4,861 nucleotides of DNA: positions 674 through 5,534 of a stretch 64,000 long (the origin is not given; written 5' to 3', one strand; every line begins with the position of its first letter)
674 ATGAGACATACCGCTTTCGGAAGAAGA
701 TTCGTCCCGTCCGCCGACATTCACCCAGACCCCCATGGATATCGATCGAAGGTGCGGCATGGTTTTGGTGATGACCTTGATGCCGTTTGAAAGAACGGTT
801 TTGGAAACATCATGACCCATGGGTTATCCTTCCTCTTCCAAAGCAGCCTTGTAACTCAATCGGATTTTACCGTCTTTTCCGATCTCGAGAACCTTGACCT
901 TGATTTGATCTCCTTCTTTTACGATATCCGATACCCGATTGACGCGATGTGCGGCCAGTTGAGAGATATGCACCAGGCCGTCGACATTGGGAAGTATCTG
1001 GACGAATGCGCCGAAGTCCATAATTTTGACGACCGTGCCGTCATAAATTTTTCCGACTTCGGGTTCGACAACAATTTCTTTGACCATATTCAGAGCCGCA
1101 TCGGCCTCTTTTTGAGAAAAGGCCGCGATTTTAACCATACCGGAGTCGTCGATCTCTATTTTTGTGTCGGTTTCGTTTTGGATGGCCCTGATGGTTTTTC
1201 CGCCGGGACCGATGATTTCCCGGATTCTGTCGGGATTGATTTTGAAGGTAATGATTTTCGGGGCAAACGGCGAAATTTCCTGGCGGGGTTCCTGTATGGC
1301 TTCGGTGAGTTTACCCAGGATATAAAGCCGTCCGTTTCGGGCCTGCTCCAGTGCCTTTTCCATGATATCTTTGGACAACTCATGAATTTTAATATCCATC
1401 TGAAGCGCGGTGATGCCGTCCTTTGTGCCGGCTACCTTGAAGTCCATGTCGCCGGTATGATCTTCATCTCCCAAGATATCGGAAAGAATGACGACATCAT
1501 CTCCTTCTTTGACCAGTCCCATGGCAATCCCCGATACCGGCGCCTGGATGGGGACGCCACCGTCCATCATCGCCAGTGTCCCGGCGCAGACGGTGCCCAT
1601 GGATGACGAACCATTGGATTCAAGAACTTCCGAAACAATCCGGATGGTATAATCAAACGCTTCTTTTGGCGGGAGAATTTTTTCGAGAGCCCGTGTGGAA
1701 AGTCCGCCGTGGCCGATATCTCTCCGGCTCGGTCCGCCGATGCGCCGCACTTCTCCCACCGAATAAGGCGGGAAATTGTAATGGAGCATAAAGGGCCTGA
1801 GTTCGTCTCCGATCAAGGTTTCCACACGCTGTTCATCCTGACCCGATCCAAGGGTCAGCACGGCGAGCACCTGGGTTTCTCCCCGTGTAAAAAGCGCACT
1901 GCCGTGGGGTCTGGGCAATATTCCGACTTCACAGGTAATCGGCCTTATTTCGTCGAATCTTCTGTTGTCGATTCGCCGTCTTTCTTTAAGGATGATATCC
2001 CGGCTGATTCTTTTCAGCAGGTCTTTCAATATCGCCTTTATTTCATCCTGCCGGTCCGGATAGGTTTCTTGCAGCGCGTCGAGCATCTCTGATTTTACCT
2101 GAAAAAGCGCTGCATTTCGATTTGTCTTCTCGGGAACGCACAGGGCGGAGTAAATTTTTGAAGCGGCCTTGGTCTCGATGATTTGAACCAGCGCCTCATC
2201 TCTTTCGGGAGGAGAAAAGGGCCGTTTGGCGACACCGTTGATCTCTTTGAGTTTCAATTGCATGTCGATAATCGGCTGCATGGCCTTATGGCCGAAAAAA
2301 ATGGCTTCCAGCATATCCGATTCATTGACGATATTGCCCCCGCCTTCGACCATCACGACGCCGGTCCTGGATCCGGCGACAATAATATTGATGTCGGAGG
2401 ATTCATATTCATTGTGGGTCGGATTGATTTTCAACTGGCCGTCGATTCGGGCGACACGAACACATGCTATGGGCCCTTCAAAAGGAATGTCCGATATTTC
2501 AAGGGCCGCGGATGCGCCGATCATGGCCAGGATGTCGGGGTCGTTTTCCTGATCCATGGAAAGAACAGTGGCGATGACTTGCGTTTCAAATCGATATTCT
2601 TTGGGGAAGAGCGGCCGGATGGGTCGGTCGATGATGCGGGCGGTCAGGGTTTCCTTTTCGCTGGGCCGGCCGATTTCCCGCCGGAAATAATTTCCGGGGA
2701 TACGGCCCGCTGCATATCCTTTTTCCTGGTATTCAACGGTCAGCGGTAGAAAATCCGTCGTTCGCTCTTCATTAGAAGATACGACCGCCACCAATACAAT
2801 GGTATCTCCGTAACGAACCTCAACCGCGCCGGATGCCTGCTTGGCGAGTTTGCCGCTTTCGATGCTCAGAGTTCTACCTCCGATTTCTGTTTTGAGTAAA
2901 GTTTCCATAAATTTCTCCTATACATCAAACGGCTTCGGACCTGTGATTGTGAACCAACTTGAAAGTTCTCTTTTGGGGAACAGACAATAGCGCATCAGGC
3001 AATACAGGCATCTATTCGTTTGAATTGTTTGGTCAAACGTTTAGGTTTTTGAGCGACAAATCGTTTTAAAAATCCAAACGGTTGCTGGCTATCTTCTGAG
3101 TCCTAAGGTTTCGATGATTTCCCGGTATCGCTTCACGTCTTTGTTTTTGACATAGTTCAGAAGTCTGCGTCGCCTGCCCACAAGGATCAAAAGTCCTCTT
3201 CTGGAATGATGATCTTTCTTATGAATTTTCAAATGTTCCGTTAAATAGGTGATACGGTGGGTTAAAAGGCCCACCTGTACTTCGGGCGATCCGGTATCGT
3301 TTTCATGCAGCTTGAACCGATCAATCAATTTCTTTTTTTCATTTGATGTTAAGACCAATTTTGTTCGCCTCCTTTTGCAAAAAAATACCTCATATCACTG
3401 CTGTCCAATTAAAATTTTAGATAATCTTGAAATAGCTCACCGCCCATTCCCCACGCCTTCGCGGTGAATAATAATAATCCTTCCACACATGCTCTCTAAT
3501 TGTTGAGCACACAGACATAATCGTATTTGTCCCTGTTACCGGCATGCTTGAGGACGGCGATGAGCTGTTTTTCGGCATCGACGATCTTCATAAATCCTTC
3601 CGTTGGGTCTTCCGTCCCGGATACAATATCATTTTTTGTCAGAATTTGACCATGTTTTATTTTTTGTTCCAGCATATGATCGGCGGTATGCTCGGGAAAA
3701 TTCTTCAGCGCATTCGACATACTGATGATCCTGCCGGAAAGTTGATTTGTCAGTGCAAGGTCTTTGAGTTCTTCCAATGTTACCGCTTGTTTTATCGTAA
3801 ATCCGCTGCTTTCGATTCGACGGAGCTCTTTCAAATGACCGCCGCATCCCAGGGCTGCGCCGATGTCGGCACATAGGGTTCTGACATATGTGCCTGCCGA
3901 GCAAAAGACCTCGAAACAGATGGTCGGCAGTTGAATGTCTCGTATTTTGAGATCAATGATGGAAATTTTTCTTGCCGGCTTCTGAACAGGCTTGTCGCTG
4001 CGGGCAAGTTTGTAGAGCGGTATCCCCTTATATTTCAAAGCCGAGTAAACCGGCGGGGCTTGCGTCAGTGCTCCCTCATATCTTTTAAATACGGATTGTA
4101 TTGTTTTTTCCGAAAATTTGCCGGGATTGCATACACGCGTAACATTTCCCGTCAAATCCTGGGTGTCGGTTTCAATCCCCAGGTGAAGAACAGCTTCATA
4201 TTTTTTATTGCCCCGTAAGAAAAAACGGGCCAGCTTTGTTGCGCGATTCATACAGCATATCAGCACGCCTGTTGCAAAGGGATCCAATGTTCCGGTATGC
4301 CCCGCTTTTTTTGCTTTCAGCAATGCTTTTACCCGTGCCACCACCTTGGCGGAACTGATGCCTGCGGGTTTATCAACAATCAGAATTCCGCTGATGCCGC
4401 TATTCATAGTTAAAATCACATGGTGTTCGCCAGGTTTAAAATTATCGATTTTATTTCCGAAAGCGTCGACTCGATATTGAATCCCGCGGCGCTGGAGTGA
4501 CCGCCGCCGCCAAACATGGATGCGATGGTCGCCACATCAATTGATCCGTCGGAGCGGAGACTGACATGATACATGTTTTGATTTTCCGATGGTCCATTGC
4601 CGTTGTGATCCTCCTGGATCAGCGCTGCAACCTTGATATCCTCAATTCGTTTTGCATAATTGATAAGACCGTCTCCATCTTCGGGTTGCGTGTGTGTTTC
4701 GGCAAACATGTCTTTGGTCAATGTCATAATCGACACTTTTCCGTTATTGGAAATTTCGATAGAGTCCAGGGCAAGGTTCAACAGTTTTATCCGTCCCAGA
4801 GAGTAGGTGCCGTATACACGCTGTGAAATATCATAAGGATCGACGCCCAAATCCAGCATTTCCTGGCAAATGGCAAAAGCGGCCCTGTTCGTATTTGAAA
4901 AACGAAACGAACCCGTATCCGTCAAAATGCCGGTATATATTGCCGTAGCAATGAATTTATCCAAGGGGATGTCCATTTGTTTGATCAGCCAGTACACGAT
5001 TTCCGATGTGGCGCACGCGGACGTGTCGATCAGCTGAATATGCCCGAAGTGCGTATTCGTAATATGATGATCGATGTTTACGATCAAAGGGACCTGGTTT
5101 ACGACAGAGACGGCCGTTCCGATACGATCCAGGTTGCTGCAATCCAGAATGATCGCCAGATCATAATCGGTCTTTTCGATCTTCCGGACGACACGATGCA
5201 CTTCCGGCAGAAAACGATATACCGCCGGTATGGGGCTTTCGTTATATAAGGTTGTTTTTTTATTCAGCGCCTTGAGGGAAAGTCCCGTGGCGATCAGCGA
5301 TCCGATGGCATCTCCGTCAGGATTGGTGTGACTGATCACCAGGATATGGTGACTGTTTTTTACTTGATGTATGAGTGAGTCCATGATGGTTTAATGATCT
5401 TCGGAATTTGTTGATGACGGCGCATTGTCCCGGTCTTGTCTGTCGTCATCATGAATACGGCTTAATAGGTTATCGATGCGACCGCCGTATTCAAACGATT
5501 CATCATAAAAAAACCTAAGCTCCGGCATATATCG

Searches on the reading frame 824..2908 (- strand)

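Call 66: search_protein_families(library=pfam, max_evalue=0.00001, proteins=[window:824-2908:-])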
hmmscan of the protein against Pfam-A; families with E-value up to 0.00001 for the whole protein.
window:824-2908:- (694 aa): 6 families
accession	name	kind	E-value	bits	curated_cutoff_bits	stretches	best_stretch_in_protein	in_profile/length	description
PF01138.27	RNase_PH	-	3e-59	199.5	25.5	2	11-142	2-130/130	3' exoribonuclease family, domain 1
PF03725.20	RNase_PH_C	-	3.6e-27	94.5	20.8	2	145-209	1-67/67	3' exoribonuclease family, domain 2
PF00575.29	S1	-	7.3e-20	71.6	22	1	615-687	1-74/74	S1 RNA binding domain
PF00013.35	KH_1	-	2.1e-11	43.8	21.5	1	553-611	2-66/66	KH domain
PF03726.19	PNPase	-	4.2e-09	37.2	24.6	1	240-316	2-80/81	Polyribonucleotide nucleotidyltransferase, RNA binding domain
PF22675.2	KH-I_KHDC4-BBP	-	2.3e-06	27.8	30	1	562-607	8-53/76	KHDC4/BBP-like, KH-domain type I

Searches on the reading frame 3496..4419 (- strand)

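Call 66: search_protein_families(library=pfam, max_evalue=0.00001, proteins=[window:3496-4419:-])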
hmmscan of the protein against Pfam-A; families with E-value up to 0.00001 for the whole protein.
window:3496-4419:- (307 aa): 2 families
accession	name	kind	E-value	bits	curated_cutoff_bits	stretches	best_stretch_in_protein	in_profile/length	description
PF01509.24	TruB_N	-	5.5e-50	170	27.3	1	31-179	1-149/149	TruB family pseudouridylate synthase (N terminal domain)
PF16198.10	TruB_C_2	-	5.5e-16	58.9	29.3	1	180-232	1-59/66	tRNA pseudouridylate synthase B C-terminal domain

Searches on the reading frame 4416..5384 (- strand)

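Call 66: search_protein_families(library=pfam, max_evalue=0.00001, proteins=[window:4416-5384:-])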
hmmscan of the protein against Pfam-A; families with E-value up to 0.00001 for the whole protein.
window:4416-5384:- (322 aa): 2 families
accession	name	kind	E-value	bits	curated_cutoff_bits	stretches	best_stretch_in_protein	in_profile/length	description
PF01368.27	DHH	-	1.3e-16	61.5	28.1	1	13-153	1-125/125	DHH family, N-terminal domain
PF02272.25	DHHA1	-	8e-11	42.8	25.9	1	232-310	13-88/102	DHHA1 domain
